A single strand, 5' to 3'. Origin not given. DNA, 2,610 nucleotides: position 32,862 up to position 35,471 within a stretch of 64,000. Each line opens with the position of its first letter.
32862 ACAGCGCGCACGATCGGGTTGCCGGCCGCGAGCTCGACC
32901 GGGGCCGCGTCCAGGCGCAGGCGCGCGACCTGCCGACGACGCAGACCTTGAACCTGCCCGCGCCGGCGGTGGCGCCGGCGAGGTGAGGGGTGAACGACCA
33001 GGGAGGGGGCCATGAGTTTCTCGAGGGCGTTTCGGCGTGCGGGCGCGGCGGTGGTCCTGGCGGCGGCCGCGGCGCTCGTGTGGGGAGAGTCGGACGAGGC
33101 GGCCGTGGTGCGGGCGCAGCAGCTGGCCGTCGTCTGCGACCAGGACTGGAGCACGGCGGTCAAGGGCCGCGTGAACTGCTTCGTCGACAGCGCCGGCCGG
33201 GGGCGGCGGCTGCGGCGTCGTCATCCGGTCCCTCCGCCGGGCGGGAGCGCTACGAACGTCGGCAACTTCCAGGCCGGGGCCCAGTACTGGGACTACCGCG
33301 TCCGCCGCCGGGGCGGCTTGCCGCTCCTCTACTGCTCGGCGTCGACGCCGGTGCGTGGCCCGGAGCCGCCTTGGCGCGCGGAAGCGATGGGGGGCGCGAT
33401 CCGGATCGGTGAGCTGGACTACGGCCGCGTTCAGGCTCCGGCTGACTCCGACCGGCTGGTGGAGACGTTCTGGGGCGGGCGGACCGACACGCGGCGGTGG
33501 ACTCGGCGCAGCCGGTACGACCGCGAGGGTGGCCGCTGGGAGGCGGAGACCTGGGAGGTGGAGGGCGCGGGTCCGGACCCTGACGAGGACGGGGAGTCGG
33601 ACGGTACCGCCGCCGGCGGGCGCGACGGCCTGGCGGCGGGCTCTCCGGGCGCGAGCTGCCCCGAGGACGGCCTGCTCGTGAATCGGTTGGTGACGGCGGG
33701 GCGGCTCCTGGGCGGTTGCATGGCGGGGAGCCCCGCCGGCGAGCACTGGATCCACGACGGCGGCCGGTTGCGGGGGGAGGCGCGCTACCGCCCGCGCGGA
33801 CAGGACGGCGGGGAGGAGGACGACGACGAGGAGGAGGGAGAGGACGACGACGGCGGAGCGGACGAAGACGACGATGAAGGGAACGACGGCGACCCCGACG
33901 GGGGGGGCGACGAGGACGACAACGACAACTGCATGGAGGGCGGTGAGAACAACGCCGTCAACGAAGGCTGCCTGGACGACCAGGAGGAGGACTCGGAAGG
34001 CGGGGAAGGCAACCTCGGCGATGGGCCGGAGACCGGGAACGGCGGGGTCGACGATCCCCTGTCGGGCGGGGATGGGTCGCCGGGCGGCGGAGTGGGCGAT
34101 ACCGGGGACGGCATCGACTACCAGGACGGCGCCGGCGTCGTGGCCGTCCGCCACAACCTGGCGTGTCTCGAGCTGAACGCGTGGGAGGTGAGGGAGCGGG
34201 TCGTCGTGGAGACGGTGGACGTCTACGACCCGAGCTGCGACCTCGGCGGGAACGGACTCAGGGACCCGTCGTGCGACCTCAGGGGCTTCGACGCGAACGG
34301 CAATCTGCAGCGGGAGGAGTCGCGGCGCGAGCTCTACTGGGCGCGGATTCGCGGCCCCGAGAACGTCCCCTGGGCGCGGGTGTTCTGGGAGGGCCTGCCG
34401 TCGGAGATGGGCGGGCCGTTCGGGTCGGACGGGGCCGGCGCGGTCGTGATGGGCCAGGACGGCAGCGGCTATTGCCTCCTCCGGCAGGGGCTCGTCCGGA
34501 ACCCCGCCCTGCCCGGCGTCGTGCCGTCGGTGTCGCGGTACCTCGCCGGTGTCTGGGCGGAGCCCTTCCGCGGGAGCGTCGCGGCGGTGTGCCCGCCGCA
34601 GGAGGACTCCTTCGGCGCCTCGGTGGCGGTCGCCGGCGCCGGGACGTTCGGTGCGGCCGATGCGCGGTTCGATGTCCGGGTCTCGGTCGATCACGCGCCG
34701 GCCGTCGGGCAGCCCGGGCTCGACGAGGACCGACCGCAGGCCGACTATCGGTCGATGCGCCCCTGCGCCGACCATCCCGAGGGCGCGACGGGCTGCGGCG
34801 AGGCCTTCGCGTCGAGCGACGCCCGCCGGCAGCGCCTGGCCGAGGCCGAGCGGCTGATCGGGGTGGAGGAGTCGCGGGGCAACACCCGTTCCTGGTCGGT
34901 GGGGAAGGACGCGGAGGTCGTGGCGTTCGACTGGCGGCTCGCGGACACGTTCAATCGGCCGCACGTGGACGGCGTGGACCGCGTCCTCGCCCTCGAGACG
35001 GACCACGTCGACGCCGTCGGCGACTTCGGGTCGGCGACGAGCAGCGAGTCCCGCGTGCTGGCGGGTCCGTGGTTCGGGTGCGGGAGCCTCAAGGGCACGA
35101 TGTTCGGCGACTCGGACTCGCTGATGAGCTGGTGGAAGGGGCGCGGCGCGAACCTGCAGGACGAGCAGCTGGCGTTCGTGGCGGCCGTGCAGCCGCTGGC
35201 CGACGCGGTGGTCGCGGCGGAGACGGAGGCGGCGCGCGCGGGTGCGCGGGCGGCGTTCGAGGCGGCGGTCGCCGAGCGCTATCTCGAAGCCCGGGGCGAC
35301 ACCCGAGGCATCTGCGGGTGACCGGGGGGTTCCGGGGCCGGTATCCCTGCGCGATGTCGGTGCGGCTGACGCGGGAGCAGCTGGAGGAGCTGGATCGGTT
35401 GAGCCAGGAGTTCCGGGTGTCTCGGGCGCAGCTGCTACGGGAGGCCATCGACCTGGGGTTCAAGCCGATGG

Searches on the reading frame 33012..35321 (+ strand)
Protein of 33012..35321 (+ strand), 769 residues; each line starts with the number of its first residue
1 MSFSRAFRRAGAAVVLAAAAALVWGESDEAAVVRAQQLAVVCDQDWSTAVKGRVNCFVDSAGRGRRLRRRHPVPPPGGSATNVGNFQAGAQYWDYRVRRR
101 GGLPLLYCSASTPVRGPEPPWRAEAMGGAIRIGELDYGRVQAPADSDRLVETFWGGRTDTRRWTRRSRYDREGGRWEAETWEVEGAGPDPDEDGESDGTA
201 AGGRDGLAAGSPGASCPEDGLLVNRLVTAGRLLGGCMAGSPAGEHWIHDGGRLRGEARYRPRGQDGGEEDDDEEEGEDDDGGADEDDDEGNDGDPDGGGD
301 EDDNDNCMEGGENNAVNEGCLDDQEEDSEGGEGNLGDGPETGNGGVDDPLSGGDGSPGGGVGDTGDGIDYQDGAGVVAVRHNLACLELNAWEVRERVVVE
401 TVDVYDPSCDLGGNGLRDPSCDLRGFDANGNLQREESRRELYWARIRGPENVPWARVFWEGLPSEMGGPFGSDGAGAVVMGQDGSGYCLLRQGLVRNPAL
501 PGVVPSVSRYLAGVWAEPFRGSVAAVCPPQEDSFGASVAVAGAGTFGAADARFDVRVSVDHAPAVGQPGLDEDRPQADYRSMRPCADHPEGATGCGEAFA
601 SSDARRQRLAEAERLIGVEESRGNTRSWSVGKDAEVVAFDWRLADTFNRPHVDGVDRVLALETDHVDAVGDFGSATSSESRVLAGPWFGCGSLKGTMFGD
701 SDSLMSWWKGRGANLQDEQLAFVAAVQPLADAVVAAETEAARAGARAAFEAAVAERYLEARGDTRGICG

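Call 14: search_protein_families(library=phrogs, proteins=[window:33012-35321:+], max_evalue=0.0001)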
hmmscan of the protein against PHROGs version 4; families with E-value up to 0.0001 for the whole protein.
window:33012-35321:+ (769 aa): 0 families

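Call 16: search_protein_families(library=pfam, proteins=[window:33012-35321:+], max_evalue=0.001)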
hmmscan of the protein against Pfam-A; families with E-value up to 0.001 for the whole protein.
window:33012-35321:+ (769 aa): 0 families

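Call 33: search_protein_families(library=ncbifam, proteins=[window:33012-35321:+], max_evalue=0.01)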
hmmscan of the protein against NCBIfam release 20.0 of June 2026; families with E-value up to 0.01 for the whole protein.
window:33012-35321:+ (769 aa): 0 families

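Call 35: search_solved_structures(query=window:33012-35321:+, max_evalue=1)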
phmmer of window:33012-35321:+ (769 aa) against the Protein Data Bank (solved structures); distinct sequences matched with E-value up to 1: 1.
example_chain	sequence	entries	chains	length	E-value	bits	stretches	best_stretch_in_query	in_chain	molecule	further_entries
8jjr_x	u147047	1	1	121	0.046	15.3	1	8-41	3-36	PsaT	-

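Call 96: search_protein_families(library=phrogs, proteins=[window:33012-35321:+], max_evalue=0.01)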
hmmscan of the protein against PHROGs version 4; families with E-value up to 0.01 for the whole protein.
window:33012-35321:+ (769 aa): 0 families
